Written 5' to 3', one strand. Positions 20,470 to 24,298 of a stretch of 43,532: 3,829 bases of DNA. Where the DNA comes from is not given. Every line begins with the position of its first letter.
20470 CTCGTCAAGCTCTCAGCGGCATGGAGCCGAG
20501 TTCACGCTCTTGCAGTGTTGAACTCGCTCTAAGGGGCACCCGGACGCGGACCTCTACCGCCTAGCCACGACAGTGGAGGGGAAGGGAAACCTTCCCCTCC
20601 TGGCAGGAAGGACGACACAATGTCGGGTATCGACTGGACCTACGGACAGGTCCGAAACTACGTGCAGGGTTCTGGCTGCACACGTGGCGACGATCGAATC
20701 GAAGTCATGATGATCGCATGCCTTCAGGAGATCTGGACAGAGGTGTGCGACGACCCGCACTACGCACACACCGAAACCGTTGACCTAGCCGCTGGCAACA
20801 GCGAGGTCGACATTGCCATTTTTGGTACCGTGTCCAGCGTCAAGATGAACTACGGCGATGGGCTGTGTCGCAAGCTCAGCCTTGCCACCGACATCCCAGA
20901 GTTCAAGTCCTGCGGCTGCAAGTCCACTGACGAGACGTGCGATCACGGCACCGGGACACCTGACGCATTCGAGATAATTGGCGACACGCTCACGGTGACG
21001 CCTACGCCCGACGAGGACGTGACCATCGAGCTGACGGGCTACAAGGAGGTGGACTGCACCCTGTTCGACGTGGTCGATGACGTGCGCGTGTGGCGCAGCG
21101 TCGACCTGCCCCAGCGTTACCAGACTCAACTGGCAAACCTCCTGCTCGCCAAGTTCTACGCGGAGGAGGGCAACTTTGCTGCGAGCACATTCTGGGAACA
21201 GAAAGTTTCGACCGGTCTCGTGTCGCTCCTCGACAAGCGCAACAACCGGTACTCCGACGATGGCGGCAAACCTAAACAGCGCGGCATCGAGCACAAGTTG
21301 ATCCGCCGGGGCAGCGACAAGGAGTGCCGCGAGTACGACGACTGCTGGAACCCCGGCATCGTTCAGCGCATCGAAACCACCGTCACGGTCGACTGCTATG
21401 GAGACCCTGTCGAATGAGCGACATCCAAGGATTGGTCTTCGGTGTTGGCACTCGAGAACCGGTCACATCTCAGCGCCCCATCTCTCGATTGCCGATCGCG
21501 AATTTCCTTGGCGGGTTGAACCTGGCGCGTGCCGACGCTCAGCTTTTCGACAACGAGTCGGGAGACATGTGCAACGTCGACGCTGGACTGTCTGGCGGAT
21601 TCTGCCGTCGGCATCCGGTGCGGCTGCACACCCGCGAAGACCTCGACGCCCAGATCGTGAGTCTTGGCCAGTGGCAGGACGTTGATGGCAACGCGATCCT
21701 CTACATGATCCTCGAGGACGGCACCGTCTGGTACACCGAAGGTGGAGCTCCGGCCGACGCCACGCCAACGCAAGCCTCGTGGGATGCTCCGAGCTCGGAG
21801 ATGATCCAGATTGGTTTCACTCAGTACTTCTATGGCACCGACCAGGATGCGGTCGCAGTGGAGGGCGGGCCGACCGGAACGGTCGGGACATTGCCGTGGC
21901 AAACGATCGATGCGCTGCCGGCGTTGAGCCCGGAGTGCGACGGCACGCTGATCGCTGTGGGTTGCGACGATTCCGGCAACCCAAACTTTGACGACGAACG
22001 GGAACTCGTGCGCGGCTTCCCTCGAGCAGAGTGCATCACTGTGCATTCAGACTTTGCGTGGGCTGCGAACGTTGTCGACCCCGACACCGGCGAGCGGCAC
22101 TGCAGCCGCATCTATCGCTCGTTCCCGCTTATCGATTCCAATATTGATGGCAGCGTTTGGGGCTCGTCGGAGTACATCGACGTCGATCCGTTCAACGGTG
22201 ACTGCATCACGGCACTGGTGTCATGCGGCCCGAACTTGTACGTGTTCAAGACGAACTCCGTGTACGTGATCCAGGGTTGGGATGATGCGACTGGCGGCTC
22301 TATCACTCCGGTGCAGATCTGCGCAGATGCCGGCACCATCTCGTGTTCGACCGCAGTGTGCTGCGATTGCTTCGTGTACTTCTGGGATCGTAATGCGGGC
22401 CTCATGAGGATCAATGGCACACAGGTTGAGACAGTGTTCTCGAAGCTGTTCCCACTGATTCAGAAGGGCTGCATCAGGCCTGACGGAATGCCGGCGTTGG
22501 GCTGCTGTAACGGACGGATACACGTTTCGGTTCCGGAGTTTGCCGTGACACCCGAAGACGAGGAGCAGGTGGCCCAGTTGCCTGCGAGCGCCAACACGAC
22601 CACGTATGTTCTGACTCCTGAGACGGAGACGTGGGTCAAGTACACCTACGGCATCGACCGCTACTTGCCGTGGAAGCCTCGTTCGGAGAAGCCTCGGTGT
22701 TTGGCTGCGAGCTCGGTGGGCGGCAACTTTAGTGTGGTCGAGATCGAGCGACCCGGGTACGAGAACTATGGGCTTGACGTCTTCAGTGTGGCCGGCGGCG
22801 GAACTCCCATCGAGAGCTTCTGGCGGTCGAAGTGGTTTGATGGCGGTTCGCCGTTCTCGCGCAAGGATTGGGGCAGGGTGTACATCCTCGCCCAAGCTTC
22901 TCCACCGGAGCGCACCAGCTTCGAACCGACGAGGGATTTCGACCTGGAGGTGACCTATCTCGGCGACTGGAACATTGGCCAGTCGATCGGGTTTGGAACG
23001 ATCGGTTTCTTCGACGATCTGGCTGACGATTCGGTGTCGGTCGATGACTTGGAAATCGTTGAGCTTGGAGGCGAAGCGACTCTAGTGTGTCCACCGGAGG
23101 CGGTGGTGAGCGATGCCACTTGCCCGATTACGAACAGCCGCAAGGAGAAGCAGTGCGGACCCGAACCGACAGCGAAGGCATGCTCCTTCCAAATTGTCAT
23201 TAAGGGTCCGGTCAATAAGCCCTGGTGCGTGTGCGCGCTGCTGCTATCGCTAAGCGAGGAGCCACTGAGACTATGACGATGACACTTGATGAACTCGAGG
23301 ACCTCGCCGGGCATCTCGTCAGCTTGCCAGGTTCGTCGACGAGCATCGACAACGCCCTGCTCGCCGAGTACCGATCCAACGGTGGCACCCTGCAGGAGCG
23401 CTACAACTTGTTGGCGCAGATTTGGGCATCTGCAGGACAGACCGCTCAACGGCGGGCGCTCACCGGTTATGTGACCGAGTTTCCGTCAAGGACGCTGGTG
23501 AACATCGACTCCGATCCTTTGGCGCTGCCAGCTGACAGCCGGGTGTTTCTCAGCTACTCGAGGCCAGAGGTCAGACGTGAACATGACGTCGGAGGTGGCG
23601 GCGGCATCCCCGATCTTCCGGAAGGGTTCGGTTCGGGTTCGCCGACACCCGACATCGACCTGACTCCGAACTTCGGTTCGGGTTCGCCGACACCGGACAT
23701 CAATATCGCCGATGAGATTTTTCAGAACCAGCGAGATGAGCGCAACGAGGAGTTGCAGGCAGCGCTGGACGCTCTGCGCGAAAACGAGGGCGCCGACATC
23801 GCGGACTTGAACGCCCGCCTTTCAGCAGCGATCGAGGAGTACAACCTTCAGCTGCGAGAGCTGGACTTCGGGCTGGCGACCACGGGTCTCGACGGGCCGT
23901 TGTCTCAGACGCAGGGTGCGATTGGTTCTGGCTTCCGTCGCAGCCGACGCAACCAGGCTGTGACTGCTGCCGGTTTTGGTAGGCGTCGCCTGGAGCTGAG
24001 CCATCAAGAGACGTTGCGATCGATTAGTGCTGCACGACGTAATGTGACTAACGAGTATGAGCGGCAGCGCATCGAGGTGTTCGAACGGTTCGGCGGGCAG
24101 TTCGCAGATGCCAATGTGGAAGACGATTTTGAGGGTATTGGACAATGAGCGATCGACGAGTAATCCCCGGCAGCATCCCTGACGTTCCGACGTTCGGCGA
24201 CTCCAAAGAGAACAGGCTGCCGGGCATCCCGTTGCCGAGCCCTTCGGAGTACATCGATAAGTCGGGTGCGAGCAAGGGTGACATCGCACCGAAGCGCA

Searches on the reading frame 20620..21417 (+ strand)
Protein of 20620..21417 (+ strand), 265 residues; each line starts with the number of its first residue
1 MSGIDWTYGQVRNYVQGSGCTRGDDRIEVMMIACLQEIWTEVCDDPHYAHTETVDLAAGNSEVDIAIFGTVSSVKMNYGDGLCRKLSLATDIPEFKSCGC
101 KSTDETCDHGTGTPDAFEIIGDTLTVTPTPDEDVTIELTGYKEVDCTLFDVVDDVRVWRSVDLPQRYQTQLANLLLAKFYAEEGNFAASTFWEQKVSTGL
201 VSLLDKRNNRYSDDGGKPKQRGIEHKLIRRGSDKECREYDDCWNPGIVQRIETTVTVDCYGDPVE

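Call 8: search_protein_families(library=pfam, proteins=[window:20620-21417:+], max_evalue=0.01)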
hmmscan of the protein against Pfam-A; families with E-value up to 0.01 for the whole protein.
window:20620-21417:+ (265 aa): 1 family
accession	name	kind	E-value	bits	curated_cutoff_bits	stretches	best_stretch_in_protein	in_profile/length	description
PF24175.2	SU10_adaptor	-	4.9e-11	43.9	27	1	11-208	6-185/194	SU10 adaptor protein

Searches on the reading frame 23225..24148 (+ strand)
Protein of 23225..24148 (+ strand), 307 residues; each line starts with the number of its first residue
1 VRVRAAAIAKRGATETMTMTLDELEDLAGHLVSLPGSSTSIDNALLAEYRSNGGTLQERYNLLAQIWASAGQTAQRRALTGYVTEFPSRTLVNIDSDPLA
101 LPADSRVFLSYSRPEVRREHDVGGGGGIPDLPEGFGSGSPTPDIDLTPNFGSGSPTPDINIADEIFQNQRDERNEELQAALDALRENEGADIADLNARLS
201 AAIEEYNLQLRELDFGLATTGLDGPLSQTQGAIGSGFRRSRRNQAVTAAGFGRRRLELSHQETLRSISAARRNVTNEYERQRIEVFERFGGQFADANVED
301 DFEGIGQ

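Call 9: search_protein_families(library=pfam, proteins=[window:23225-24148:+], max_evalue=0.01)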
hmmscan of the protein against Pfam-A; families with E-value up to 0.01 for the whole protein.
window:23225-24148:+ (307 aa): 0 families

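Call 111: search_protein_families(library=pfam, proteins=[window:23225-24148:+], max_evalue=5)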
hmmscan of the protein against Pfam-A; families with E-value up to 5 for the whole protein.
window:23225-24148:+ (307 aa): 2 families
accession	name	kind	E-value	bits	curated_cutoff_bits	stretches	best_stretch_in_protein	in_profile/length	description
PF14362.11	DUF4407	-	0.077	12.7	31.3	1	164-282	115-229/297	Domain of unknown function (DUF4407)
PF04778.17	LMP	-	0.13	12.6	26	1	163-212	13-62/158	LMP repeated region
